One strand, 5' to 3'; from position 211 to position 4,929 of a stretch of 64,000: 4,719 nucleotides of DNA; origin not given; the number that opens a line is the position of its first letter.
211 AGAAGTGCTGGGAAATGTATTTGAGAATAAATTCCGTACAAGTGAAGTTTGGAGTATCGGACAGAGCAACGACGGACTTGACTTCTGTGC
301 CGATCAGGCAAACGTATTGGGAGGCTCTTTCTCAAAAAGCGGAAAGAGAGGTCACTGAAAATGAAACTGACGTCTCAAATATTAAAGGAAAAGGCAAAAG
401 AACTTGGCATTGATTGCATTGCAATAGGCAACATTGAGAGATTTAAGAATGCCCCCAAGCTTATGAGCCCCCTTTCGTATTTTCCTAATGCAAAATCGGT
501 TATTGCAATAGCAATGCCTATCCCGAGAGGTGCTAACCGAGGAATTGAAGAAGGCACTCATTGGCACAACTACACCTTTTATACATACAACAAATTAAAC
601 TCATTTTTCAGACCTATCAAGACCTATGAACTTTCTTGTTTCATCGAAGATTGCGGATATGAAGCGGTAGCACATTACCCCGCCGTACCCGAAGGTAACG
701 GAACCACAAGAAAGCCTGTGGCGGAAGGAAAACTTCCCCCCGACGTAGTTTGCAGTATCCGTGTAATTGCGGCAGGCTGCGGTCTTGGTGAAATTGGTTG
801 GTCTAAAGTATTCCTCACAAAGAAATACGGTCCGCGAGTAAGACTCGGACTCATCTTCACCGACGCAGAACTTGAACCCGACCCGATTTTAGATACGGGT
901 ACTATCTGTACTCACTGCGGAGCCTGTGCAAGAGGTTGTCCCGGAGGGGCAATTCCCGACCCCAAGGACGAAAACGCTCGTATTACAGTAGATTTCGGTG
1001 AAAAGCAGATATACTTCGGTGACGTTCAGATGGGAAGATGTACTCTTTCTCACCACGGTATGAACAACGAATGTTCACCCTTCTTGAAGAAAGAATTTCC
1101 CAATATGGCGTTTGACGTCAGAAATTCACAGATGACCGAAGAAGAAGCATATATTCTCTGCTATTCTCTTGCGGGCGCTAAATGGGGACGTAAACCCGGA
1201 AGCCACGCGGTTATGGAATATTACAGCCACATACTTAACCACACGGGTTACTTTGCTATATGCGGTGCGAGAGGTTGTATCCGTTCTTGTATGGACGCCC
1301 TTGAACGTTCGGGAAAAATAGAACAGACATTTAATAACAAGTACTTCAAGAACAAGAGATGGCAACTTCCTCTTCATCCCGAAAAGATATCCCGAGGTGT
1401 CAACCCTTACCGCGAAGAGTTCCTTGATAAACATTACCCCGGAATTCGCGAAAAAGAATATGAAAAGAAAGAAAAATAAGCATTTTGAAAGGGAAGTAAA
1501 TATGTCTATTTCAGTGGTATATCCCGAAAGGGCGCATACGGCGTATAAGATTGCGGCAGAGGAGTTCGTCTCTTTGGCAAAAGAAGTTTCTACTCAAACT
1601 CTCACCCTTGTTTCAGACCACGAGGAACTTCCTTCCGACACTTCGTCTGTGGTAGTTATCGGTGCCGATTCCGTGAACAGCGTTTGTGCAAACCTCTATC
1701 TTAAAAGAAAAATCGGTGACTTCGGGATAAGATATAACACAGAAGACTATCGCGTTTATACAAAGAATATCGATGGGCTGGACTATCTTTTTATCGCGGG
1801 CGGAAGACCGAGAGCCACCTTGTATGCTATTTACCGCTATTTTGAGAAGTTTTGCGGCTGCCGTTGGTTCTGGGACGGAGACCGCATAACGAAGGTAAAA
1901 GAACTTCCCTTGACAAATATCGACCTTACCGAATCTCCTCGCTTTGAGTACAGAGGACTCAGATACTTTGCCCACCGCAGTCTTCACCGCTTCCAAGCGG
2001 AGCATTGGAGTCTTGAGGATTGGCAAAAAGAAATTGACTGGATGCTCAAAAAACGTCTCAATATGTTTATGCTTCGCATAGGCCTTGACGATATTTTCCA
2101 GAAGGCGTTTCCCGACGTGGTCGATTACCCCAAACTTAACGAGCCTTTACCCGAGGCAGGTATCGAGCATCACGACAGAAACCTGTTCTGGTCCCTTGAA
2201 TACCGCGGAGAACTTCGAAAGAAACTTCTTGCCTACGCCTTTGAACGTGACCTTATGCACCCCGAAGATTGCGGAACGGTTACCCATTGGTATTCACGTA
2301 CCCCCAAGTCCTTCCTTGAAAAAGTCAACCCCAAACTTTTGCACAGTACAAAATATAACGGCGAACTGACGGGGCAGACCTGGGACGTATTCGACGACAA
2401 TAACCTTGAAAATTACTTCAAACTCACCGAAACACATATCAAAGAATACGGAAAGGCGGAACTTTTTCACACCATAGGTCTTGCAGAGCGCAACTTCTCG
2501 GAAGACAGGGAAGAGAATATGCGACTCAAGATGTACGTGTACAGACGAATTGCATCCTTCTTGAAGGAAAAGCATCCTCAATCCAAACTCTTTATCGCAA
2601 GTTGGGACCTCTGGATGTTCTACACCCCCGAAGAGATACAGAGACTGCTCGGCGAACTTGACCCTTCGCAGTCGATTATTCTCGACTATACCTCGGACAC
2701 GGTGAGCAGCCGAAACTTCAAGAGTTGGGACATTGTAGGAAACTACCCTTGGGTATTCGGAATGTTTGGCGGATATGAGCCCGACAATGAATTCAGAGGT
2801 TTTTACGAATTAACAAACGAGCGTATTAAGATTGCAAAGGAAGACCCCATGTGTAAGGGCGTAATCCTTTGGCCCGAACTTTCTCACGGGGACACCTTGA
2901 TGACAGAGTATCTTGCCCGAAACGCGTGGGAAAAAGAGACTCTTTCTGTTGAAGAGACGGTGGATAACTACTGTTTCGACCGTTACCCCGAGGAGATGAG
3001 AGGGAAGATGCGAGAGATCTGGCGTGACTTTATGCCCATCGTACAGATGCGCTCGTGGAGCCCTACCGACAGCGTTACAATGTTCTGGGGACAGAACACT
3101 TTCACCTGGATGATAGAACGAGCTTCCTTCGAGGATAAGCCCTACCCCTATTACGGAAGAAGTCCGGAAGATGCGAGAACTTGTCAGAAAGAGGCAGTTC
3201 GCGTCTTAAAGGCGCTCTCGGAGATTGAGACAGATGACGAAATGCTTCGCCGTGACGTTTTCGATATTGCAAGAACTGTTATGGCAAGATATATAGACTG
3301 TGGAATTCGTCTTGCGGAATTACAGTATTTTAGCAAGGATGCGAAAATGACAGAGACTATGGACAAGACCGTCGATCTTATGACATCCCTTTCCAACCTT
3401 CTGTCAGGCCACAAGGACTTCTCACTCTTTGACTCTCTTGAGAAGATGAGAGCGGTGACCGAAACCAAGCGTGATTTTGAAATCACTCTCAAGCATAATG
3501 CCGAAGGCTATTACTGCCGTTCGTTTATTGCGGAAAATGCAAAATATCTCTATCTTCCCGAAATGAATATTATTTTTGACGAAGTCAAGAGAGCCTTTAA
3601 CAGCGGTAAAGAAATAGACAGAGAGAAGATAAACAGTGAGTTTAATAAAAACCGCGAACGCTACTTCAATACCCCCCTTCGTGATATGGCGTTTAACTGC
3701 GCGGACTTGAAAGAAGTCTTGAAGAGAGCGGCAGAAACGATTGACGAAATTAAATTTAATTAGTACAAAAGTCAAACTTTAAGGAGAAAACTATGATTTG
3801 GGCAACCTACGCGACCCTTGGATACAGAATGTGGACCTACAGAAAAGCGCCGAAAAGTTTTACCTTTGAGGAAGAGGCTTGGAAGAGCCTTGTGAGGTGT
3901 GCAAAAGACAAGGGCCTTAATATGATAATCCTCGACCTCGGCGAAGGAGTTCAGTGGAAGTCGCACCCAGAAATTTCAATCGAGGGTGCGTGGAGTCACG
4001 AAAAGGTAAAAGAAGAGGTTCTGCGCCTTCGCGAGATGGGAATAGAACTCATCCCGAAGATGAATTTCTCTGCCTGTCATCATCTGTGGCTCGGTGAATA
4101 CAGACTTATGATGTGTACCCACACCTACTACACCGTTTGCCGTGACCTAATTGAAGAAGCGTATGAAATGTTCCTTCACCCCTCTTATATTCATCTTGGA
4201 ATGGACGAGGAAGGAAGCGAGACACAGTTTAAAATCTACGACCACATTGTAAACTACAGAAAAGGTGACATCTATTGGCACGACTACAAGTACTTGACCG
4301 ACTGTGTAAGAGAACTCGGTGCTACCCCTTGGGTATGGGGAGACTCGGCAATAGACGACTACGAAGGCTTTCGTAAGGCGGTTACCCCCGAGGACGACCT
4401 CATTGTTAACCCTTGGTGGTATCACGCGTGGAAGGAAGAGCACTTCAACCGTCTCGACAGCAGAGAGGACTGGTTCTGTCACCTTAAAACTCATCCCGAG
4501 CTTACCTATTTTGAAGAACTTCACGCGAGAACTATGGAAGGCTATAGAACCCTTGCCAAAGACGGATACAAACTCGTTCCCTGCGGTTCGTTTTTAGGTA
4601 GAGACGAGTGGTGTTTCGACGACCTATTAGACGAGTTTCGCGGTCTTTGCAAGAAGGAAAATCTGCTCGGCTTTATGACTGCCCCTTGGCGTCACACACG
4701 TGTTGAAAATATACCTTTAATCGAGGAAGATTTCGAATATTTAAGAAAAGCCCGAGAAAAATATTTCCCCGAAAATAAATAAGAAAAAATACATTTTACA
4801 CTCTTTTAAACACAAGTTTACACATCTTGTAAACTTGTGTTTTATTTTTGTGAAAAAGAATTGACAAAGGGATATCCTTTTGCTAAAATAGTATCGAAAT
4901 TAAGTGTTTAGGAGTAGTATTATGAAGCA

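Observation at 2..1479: Two tandem QueG/RdhA-like Fe-S reductase paralogues head a hexosamine-glycan operon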

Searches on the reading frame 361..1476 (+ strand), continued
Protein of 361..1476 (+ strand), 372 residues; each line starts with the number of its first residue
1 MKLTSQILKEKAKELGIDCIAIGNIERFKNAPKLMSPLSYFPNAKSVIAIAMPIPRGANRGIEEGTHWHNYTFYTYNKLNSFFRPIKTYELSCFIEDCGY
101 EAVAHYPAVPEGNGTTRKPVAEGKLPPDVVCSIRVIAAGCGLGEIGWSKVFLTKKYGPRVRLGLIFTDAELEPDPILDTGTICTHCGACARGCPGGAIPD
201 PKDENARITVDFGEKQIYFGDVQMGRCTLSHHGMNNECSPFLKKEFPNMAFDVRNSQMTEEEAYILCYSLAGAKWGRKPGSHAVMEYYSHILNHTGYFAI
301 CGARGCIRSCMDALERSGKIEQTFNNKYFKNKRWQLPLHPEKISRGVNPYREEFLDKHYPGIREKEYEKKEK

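Call 60: predict_structure(alignment_id=A5)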
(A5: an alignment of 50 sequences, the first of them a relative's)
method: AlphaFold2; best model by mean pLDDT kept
length: 306 residues; sequences in the alignment: 50
mean_pLDDT: 89.8   pTM: 0.87
mean pLDDT of the five models: 89.8, 89.7, 89.1, 88.7, 88.1
residues with pLDDT >= 90: 234; 70-90: 42; 50-70: 9; < 50: 21
segments of 3 or more residues with pLDDT < 50: 288-306
pLDDT, mean of each block of 10 residues (from residue 1): 95 98 98 95 98 95 88 92 97 99 96 89 89 98 98 97 99 96 97 96 96 97 90 90 97 96 94 72 53 37 31
secondary structure, 60 per line:
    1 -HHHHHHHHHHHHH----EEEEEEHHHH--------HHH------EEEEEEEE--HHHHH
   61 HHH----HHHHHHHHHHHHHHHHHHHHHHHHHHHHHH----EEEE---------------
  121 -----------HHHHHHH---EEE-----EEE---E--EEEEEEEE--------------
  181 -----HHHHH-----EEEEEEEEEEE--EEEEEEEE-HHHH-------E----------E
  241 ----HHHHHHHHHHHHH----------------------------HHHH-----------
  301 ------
elements in order: H2-14 E19-24 H25-28 E46-53 H56-63 H68-97 E102-105 H132-138 E142-144 E150-152 E159-166 H186-190 E196-206 E209-216 H218-221 H245-257 H286-289

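Call 63: fold_search(model_id=the predicted structure, library=pdb)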
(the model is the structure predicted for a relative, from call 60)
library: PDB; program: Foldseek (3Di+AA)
matches with E <= 10: 278; with E <= 0.001: 46
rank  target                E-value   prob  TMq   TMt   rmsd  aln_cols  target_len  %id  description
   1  5m8u_B                1.6e-08  1.00  0.50  0.38   7.1       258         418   19  PCE reductive dehalogenase from S. multivorans in complex with 4-bromophenol (released 2017-07-12)
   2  5t8y_A                2.5e-08  1.00  0.45  0.37   4.1       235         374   17  Structure of epoxyqueuosine reductase from Bacillus subtilis with the Asp134 catalytic loop swung out of the active si (released 2016-09-28)
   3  4uqu_B                2.5e-08  1.00  0.47  0.34   8.2       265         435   18  Crystal structure of the tetrachloroethene reductive dehalogenase from Sulfurospirillum multivorans (released 2014-10-15)
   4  4ur2_B                2.6e-08  1.00  0.49  0.36   7.9       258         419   18  Crystal structure of the PCE reductive dehalogenase from S. multivorans in complex with iodide (released 2014-10-15)
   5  4ur3_C                2.6e-08  1.00  0.49  0.35   7.9       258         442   18  Crystal structure of the PCE reductive dehalogenase from S. multivorans P2(1) crystal form (released 2014-10-15)
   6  5m8x_B                2.8e-08  1.00  0.50  0.37   7.5       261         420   18  PCE reductive dehalogenase from S. multivorans in complex with 2,4,5-trichlorophenol (released 2017-07-12)
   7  5ma1_A                3.0e-08  1.00  0.50  0.38   7.6       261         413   18  PCE reductive dehalogenase from S. multivorans in complex with 2,4,6-trichlorophenol (released 2017-07-12)
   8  4ur0_A                3.0e-08  1.00  0.50  0.35   7.5       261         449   18  Crystal structure of the PCE reductive dehalogenase from S. multivorans in complex with trichloroethene (released 2014-10-15)
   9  4uqu_A                3.2e-08  1.00  0.48  0.34   8.2       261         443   18  Crystal structure of the tetrachloroethene reductive dehalogenase from Sulfurospirillum multivorans (released 2014-10-15)
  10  5maa_A                3.4e-08  1.00  0.47  0.33   8.3       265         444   18  PCE reductive dehalogenase from S. multivorans in complex with 3-bromophenol (released 2017-07-12)
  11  4ur3_A                3.8e-08  1.00  0.48  0.33   8.3       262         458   18  Crystal structure of the PCE reductive dehalogenase from S. multivorans P2(1) crystal form (released 2014-10-15)
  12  4ur0_B                4.1e-08  1.00  0.48  0.35   7.5       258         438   18  Crystal structure of the PCE reductive dehalogenase from S. multivorans in complex with trichloroethene (released 2014-10-15)
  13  5m8w_A                5.6e-08  1.00  0.48  0.34   8.2       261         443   18  PCE reductive dehalogenase from S. multivorans in complex with 4-chlorophenol (released 2017-07-12)
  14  4ur3_D                5.6e-08  1.00  0.48  0.35   8.2       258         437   18  Crystal structure of the PCE reductive dehalogenase from S. multivorans P2(1) crystal form (released 2014-10-15)
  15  5m90_A                6.3e-08  1.00  0.50  0.35   7.5       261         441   18  PCE reductive dehalogenase from S. multivorans in complex with 3,4,5-trifluorophenol (released 2017-07-12)
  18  8q4h_A                6.3e-08  1.00  0.47  0.30  10.2       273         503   16  a membrane-bound menaquinol:organohalide oxidoreductase complex RDH complex (released 2023-10-18)
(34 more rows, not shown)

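Call 69: find_encoding_contigs(protein=P0270, flank=8000, max_places=3)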
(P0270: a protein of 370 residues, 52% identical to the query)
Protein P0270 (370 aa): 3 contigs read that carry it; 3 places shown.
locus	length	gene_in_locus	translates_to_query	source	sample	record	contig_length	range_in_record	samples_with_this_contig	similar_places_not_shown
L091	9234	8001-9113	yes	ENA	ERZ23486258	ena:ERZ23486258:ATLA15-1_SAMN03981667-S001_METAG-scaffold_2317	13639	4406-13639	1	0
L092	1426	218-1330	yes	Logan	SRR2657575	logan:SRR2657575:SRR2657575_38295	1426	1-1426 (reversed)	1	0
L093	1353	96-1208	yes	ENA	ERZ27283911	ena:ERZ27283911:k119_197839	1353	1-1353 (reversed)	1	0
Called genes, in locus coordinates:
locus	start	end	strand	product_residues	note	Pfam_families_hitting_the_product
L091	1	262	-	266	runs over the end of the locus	PF12833:HTH_18, PF00165:HTH_AraC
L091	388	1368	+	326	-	PF08240:ADH_N, PF16912:Glu_dehyd_C, PF02254:TrkA_N (weak), PF00107:ADH_zinc_N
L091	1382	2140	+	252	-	PF01261:AP_endonuc_2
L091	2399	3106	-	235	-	PF01501:Glyco_transf_8, PF18404:Glyco_transf_24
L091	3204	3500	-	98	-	-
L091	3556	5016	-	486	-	PF00884:Sulfatase, PF01663:Phosphodiest (faint), PF16347:SGSH_C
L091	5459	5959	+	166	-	PF12833:HTH_18, PF00165:HTH_AraC (weak)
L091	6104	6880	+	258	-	PF09339:HTH_IclR, PF12802:MarR_2 (faint), PF01614:IclR_C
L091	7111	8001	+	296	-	-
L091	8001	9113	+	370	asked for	-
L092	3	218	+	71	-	?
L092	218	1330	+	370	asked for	-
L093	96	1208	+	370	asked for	-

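Call 70: find_encoding_contigs(protein=P0274, flank=8000, max_places=3)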
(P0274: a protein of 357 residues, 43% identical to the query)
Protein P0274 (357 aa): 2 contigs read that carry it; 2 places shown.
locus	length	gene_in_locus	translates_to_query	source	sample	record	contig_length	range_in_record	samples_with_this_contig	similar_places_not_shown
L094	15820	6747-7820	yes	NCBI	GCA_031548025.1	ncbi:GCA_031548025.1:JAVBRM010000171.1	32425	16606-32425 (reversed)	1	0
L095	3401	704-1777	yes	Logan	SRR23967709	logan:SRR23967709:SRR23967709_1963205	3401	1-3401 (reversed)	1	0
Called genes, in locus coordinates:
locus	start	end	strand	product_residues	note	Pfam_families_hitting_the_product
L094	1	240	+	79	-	?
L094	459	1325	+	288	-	-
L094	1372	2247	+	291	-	-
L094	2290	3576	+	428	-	-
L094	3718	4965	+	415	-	PF07690:MFS_1, PF12832:MFS_1_like (weak), PF00083:Sugar_tr, PF07690:MFS_1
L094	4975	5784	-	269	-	PF02311:AraC_binding (weak), PF07883:Cupin_2, PF00165:HTH_AraC (weak), PF12833:HTH_18, PF00165:HTH_AraC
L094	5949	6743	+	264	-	-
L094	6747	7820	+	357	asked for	-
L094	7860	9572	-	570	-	PF14264:Glucos_trans_II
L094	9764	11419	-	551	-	PF02836:Glyco_hydro_2_C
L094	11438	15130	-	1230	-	PF13385:Laminin_G_3, PF06452:CBM9_1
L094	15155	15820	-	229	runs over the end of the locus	PF07963:N_methyl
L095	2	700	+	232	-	?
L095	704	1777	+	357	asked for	-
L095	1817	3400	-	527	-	?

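Call 79: search_protein_families(library=pfam, proteins=[L048:1677-3743:+, L019:10089-12188:+, L054:5850-7064:+, L082:11190-12500:+, L057:11165-11974:+, L061:11218-11946:+, L045:8529-9203:+, L029:8134-9000:+, L071:7074-7889:+, L086:1097-1804:+], max_evalue=0.1)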
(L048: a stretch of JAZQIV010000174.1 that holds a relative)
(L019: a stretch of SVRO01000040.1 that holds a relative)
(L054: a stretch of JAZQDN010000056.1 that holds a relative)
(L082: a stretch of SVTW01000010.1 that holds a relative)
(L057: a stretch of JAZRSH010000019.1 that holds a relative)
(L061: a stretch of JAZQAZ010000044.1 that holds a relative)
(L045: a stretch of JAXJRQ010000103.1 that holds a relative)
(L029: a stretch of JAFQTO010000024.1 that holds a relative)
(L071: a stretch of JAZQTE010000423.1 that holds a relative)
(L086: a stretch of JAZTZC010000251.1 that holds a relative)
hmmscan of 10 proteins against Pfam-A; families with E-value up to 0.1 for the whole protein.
L048:1677-3743:+ (689 aa): 0 families

L019:10089-12188:+ (700 aa): 0 families

L054:5850-7064:+ (405 aa): 2 families
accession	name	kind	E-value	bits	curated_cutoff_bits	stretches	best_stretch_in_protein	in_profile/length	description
PF11752.14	DUF3309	-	0.003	18.1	22.3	1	116-139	2-25/50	Protein of unknown function (DUF3309)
PF13273.12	DUF4064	-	0.037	14.7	32.1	1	226-300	1-61/102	Protein of unknown function (DUF4064)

L082:11190-12500:+ (437 aa): 0 families

L057:11165-11974:+ (270 aa): 1 family
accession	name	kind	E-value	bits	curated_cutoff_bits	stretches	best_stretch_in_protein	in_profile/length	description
PF14808.11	TMEM164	-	1.7e-08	34.7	25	1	29-254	10-215/217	TMEM164 family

L061:11218-11946:+ (243 aa): 0 families

L045:8529-9203:+ (225 aa): 3 families
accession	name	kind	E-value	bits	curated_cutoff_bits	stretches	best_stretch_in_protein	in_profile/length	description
PF00753.33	Lactamase_B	-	2.4e-16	60.7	22.7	1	39-178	8-158/196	Metallo-beta-lactamase superfamily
PF12706.13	Lactamase_B_2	-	0.00031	20.8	27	1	47-104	1-52/200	Beta-lactamase superfamily domain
PF13483.12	Lactamase_B_3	-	0.093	13.1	24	0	40-126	10-80/160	Beta-lactamase superfamily domain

L029:8134-9000:+ (289 aa): 0 families

L071:7074-7889:+ (272 aa): 0 families

L086:1097-1804:+ (236 aa): 4 families
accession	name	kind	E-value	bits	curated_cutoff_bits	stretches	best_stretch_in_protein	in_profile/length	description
PF13472.12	Lipase_GDSL_2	-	4.5e-22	79.8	32.9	1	23-225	1-178/178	GDSL-like Lipase/Acylhydrolase family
PF00657.28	Lipase_GDSL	-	2.4e-13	51.2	23.6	1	23-229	3-207/208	GDSL-like Lipase/Acylhydrolase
PF04311.20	DUF459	-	2.7e-07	30.6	27.2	1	96-229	58-193/197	Protein of unknown function (DUF459)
PF19040.6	SGNH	-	0.02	15.1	27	1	117-229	116-245/248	SGNH domain (fused to AT3 domains)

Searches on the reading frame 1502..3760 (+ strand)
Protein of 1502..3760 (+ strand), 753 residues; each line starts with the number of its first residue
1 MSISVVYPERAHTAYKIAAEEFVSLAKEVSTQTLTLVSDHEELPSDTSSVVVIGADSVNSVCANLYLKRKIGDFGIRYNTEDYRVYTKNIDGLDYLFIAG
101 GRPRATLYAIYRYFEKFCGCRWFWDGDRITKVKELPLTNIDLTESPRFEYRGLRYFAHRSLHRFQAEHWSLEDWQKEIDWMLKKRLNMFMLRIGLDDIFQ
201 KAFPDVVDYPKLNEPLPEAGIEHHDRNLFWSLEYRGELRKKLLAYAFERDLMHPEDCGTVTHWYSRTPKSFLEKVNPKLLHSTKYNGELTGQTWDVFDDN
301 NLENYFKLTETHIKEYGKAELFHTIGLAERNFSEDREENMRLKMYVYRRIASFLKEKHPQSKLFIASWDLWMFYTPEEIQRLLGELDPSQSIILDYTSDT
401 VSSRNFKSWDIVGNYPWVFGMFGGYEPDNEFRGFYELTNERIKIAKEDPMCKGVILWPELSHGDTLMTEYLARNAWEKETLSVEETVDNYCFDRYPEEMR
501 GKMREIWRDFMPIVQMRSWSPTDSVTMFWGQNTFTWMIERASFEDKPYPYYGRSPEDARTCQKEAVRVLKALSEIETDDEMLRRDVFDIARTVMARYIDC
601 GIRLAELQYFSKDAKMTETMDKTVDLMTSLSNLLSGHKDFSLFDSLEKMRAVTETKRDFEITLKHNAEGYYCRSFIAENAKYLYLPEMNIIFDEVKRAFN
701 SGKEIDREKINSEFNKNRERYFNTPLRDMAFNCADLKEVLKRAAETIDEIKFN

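Call 4: search_protein_families(library=pfam, proteins=[window:1502-3760:+], max_evalue=0.01)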
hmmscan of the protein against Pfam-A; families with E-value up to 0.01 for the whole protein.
window:1502-3760:+ (753 aa): 3 families
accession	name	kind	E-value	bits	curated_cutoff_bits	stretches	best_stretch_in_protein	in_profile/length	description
PF05089.18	NAGLU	-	1.7e-16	60.6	25.5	2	308-477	165-335/336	Alpha-N-acetylglucosaminidase (NAGLU) tim-barrel domain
PF12972.12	NAGLU_C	-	2.6e-06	27.8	25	1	564-667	71-174/268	Alpha-N-acetylglucosaminidase (NAGLU) C-terminal domain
PF12971.12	NAGLU_N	-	6.6e-05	23.1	28.3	1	80-136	26-81/82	Alpha-N-acetylglucosaminidase (NAGLU) N-terminal domain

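Call 5: search_protein_families(library=ncbifam, proteins=[window:1502-3760:+], max_evalue=1)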
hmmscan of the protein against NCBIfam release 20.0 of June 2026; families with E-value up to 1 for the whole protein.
window:1502-3760:+ (753 aa): 0 families

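Call 65: search_solved_structures(query=window:1502-3760:+, max_evalue=0.01)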
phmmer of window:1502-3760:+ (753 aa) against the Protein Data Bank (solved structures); distinct sequences matched with E-value up to 0.01: 1.
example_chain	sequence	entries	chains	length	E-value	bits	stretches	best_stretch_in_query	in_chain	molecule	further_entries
4xwh_A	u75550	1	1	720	3.3e-11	45.4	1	98-203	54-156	Alpha-N-acetylglucosaminidase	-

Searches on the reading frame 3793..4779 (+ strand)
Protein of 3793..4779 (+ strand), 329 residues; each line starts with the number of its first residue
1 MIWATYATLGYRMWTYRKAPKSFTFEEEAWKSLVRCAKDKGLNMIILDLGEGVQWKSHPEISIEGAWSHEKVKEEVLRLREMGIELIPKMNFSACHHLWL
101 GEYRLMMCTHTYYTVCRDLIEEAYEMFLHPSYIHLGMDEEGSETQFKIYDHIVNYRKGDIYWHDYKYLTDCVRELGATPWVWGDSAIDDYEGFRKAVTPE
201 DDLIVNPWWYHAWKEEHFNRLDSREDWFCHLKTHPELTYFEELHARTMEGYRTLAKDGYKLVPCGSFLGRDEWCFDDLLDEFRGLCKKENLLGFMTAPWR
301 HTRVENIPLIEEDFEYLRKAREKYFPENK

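Call 4: search_protein_families(library=pfam, proteins=[window:3793-4779:+], max_evalue=0.01)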
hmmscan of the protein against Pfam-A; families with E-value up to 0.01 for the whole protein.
window:3793-4779:+ (329 aa): 1 family
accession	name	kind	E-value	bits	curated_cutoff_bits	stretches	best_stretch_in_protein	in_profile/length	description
PF01261.30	AP_endonuc_2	-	0.0051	17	31.1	0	7-88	5-86/249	Xylose isomerase-like TIM barrel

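Call 5: search_protein_families(library=ncbifam, proteins=[window:3793-4779:+], max_evalue=1)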
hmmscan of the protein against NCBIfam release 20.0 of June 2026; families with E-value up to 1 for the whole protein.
window:3793-4779:+ (329 aa): 0 families

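Call 64: search_solved_structures(query=window:3793-4779:+, max_evalue=1, show_alignments=1)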
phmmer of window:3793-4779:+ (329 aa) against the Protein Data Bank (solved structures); distinct sequences matched with E-value up to 1: 4.
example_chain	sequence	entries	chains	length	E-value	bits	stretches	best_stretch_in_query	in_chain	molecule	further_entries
9fym_A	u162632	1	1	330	7.6e-09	37.8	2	38-103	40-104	Glycoside hydrolase family 20 catalytic domain-containing protein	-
9fyl_A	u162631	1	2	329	8e-09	37.8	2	38-103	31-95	Glycoside hydrolase family 20 catalytic domain-containing protein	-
8bal_A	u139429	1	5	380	0.0001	24.2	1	38-92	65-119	Beta-N-acetylhexosaminidase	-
8xa6_H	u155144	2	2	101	0.36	12.6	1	99-151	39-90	Gene 33 protein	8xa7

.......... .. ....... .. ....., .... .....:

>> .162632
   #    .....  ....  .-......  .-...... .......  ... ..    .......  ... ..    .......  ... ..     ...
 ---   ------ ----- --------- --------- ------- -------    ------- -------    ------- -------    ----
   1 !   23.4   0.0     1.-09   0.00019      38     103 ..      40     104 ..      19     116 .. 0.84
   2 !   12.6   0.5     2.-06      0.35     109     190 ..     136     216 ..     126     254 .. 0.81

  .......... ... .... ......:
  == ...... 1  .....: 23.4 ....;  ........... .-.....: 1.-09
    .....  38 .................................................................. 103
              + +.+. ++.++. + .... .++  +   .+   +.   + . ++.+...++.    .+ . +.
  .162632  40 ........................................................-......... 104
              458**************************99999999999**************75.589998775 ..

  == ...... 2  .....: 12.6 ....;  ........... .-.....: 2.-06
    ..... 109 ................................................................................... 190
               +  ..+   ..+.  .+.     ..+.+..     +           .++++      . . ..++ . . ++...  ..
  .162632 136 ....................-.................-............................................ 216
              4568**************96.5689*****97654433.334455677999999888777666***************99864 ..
